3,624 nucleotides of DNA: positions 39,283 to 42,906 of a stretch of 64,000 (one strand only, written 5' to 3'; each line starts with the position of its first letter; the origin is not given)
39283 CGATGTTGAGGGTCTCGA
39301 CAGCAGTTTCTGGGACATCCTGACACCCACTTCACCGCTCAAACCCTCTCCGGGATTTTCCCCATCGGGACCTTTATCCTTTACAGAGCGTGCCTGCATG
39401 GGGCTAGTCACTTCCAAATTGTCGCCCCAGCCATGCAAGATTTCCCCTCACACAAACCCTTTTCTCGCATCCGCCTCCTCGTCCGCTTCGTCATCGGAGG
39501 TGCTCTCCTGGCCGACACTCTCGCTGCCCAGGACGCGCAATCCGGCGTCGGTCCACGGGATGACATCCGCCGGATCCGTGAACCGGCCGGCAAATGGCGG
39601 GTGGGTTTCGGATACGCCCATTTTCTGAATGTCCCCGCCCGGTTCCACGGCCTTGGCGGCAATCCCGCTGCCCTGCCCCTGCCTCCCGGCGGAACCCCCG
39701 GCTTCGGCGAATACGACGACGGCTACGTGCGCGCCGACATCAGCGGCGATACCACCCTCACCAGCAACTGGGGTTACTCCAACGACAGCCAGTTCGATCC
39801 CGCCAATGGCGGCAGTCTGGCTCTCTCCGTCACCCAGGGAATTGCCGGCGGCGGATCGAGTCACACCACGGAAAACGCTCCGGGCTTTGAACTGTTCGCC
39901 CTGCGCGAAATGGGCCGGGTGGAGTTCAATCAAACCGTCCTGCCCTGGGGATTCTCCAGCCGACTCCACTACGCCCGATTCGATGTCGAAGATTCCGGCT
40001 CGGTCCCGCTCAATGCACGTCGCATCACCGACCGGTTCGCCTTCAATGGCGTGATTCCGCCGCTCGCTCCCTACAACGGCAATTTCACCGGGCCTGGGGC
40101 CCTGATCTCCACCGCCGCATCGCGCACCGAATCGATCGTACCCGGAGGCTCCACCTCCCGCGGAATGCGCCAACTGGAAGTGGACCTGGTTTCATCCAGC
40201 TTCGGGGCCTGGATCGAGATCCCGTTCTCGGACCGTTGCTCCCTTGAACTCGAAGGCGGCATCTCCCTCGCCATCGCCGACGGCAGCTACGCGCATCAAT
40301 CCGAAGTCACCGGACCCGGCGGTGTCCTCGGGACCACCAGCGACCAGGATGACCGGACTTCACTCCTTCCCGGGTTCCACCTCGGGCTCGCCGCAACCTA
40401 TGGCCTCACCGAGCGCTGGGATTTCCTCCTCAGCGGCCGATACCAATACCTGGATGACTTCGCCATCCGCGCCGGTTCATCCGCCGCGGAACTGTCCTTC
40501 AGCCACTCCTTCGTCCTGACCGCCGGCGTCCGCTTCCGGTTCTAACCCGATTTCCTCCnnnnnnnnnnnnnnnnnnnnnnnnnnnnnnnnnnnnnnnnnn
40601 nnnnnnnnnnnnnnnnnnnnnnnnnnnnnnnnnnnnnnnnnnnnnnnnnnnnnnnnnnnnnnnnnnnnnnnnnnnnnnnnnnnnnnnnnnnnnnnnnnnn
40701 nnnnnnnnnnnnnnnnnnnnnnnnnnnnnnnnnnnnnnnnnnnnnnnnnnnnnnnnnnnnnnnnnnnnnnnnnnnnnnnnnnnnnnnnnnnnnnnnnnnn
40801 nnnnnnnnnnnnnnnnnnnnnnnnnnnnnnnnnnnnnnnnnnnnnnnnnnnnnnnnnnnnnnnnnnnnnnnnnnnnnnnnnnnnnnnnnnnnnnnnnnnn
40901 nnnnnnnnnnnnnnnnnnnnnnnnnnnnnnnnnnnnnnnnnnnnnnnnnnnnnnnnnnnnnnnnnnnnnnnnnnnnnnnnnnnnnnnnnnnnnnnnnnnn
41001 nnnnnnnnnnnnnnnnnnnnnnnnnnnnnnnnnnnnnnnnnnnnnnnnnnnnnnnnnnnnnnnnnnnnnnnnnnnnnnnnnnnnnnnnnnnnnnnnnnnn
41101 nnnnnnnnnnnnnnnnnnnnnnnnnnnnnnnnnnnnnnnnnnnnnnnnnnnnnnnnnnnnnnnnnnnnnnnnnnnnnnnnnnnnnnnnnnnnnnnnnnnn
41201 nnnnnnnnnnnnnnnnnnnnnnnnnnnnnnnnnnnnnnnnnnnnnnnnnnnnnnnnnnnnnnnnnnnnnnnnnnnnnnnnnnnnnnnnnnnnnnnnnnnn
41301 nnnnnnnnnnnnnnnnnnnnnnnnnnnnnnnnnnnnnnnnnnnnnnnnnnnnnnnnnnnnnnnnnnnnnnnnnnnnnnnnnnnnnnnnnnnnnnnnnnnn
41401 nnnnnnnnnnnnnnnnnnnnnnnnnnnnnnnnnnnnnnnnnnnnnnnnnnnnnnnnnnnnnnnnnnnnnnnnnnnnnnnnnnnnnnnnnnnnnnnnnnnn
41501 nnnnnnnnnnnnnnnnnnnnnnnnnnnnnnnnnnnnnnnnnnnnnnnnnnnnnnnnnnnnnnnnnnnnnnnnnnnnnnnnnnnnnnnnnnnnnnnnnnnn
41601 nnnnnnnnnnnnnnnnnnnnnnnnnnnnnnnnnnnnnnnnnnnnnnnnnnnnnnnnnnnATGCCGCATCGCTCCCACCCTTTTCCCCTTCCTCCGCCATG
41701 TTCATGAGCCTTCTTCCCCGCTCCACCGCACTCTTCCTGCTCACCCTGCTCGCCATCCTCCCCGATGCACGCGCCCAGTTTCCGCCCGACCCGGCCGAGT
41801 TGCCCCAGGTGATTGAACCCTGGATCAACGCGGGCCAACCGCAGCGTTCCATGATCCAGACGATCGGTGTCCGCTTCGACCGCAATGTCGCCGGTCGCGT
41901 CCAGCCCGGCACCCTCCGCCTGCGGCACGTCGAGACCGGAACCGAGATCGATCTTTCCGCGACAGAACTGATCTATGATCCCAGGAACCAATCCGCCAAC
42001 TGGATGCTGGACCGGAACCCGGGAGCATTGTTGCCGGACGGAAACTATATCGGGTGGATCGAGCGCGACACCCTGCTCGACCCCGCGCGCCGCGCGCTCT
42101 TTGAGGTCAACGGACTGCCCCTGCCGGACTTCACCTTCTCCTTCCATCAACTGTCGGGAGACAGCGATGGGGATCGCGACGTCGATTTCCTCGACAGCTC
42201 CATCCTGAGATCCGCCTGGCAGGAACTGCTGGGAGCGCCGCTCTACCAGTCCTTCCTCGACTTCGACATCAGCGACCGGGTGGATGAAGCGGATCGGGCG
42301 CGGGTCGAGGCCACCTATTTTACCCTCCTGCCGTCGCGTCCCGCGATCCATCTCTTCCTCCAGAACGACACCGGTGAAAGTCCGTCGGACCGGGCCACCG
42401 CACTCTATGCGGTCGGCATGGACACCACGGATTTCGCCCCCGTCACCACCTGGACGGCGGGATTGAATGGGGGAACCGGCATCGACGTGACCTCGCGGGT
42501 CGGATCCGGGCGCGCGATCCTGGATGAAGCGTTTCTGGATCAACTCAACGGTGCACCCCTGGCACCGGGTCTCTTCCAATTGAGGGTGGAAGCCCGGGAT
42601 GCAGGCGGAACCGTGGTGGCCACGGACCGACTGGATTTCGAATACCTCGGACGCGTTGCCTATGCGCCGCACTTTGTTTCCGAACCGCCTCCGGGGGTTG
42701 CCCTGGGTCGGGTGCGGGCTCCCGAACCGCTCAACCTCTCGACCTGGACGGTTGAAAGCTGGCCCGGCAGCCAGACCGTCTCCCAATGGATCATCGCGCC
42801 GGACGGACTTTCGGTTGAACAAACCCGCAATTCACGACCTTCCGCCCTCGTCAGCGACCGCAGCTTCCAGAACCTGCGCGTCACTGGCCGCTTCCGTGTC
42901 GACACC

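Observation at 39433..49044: Sec-signal Rhs toxin in an operon with a beta-barrel OMP and a secreted partner, with no T6SS, PAAR or VgrG visible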

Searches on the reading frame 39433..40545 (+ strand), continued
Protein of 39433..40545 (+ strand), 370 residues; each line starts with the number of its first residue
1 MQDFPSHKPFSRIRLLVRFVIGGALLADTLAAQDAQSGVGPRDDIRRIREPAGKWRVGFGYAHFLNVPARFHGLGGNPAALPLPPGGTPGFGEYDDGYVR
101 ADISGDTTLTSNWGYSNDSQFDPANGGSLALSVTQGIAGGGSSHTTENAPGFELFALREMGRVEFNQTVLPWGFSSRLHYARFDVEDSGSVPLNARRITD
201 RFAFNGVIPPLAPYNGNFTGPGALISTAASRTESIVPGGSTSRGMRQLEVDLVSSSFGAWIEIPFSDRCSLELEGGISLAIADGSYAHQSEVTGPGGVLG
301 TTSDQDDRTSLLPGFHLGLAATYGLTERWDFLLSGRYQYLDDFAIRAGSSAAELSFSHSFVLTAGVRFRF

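Call 60: search_protein_families(library=pfam, alignment_id=A1, max_evalue=1)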
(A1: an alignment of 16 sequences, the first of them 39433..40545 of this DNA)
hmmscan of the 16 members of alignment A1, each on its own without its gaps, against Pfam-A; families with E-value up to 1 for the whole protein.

A. member 1, window:39433-40545:+ (370 aa): 1 family
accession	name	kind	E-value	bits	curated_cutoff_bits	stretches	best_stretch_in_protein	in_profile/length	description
PF13505.12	OMP_b-brl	-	0.0086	16.7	28.7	1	252-368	84-175/175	Outer membrane protein beta-barrel domain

B. families by the number of members that match (of 16 scanned): 7 families
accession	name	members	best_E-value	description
PF13505.12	OMP_b-brl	6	4.1e-06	Outer membrane protein beta-barrel domain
PF25222.1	DUF7840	1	0.012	Domain of unknown function (DUF7840)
PF19413.5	YaiO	1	0.016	YaiO membrane beta barrel domain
PF06629.18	MipA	1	0.029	MltA-interacting protein MipA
PF14008.11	Metallophos_C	1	0.043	Iron/zinc purple acid phosphatase-like protein C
PF21454.2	MSP1_barrel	1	0.062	Major structural protein 1, jelly-roll domain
PF00593.30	TonB_dep_Rec_b-barrel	1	0.7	TonB dependent receptor-like, beta-barrel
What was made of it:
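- On Outer-membrane beta-barrel protein: Pfam OMP_b-brl is sub-threshold in the window but matches 6 of 16 members (call 60).
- On Type Vb (TpsB) / type 11 (Slam) secretion: No such families in any of 16 barrels (call 60).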

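Call 69: search_protein_families(library=pfam, proteins=[L001:11090-13309:+, L014:2279-3997:+, L015:11072-13279:+, L028:10560-11672:+], max_evalue=0.1)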
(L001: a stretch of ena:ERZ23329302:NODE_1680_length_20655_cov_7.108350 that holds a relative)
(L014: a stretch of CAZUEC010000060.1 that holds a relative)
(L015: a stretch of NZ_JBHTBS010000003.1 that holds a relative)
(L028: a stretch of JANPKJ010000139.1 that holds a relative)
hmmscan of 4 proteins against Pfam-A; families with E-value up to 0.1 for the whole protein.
L001:11090-13309:+ (739 aa): 0 families

L014:2279-3997:+ (572 aa): 0 families

L015:11072-13279:+ (735 aa): 0 families

L028:10560-11672:+ (370 aa): 0 families

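Call 78: search_protein_representatives(alignment_id=A1)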
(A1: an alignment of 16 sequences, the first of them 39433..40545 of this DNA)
Query: 16 sequences, 357 profile positions. Proteins with E-value up to 0.001 (for the whole library): 1923; up to 1e-10: 1459; up to 1e-30: 659. The best 150 are listed.
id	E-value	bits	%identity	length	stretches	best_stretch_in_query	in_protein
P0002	1.4e-138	478.1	-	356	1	10-357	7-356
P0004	6.5e-132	456.2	-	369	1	10-357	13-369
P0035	5.6e-105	367.6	-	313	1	51-357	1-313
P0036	2.1e-99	349.2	-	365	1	8-357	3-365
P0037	3.0e-99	348.7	-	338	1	33-357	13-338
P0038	8.5e-98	343.9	-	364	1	13-357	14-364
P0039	1.5e-97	343.2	-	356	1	21-357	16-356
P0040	1.9e-97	342.8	-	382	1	34-357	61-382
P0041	6.4e-97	341.1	-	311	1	51-357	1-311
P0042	6.8e-97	341.0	-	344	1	9-357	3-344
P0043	8.3e-97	340.7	-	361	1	22-357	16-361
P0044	1.0e-94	333.8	-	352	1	9-357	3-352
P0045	1.2e-94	333.5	-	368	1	25-357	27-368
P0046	6.6e-94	331.2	-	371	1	25-357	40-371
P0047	1.5e-93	330.0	-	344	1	33-357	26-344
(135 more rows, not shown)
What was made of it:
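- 39433..40545 (+): Outer-membrane beta-barrel protein (370 aa). It has a signal-peptide-like N-terminus (...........|QDA) and a C-terminal ...GVRFRF beta-signal. It belongs to an uncurated, almost exclusively Verrucomicrobiota family. The family has 1,923 clusters at 50% identity (call 78).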

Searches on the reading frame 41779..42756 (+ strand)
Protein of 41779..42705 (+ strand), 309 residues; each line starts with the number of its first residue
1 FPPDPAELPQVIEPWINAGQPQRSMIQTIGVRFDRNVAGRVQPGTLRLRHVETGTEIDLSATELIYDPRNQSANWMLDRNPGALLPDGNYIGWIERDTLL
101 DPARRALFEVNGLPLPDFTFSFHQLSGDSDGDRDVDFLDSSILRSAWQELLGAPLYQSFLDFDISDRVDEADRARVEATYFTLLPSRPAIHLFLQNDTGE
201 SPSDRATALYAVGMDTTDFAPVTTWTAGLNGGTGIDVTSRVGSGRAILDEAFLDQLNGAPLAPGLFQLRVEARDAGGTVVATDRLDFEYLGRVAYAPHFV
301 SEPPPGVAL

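Call 64: find_homologous_proteins(query=window:41779-42705:+)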
Query seq(309 aa) (309 aa): 3 proteins with E <= 0.001 among 4418 candidates.
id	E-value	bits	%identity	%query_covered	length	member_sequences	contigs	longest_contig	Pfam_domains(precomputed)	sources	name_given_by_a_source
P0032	4.2e-25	107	31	95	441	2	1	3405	-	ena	-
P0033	2.8e-13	68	35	45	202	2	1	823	-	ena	-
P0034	1.7e-9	55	31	54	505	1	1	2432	PF19077.7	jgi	-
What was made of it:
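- Tried and rejected: It gave no information on other dockerin-bearing clients (call 64).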

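Call 67: search_protein_families(library=pfam, alignment_id=A6, max_evalue=1)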
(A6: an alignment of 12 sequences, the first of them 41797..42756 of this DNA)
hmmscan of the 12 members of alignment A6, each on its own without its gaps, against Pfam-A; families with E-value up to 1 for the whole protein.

A. member 1, window:41797-42756:+ (320 aa): 1 family
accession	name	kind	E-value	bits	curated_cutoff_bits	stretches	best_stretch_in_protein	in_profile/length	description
PF00404.24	Dockerin_1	-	0.0068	17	22.9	1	121-171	2-53/57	Dockerin type I domain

B. families by the number of members that match (of 12 scanned): 7 families
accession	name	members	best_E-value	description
PF00404.24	Dockerin_1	10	9.7e-06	Dockerin type I domain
PF19077.6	Big_13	4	0.0001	Bacterial Ig-like domain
PF24107.1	DUF7382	2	0.059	Domain of unknown function (DUF7382)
PF13499.12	EF-hand_7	1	0.015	EF-hand domain pair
PF07495.19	Y_Y_Y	1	0.076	Y_Y_Y domain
PF13860.13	FlgD_ig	1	0.1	FlgD Ig-like domain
PF18285.6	LuxT_C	1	0.12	Tetracycline repressor LuxT C-terminal domain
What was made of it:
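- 42157..42309 (+): Dockerin-like module (residues 168-218) with two EF-hand-type loops, each followed by a helix: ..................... and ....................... It matches 10 of 12 orthologs, best E=9.7e-6 (call 67).
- Checked: It is found in 10 of 12 orthologs, best E=9.7e-6 (call 67).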
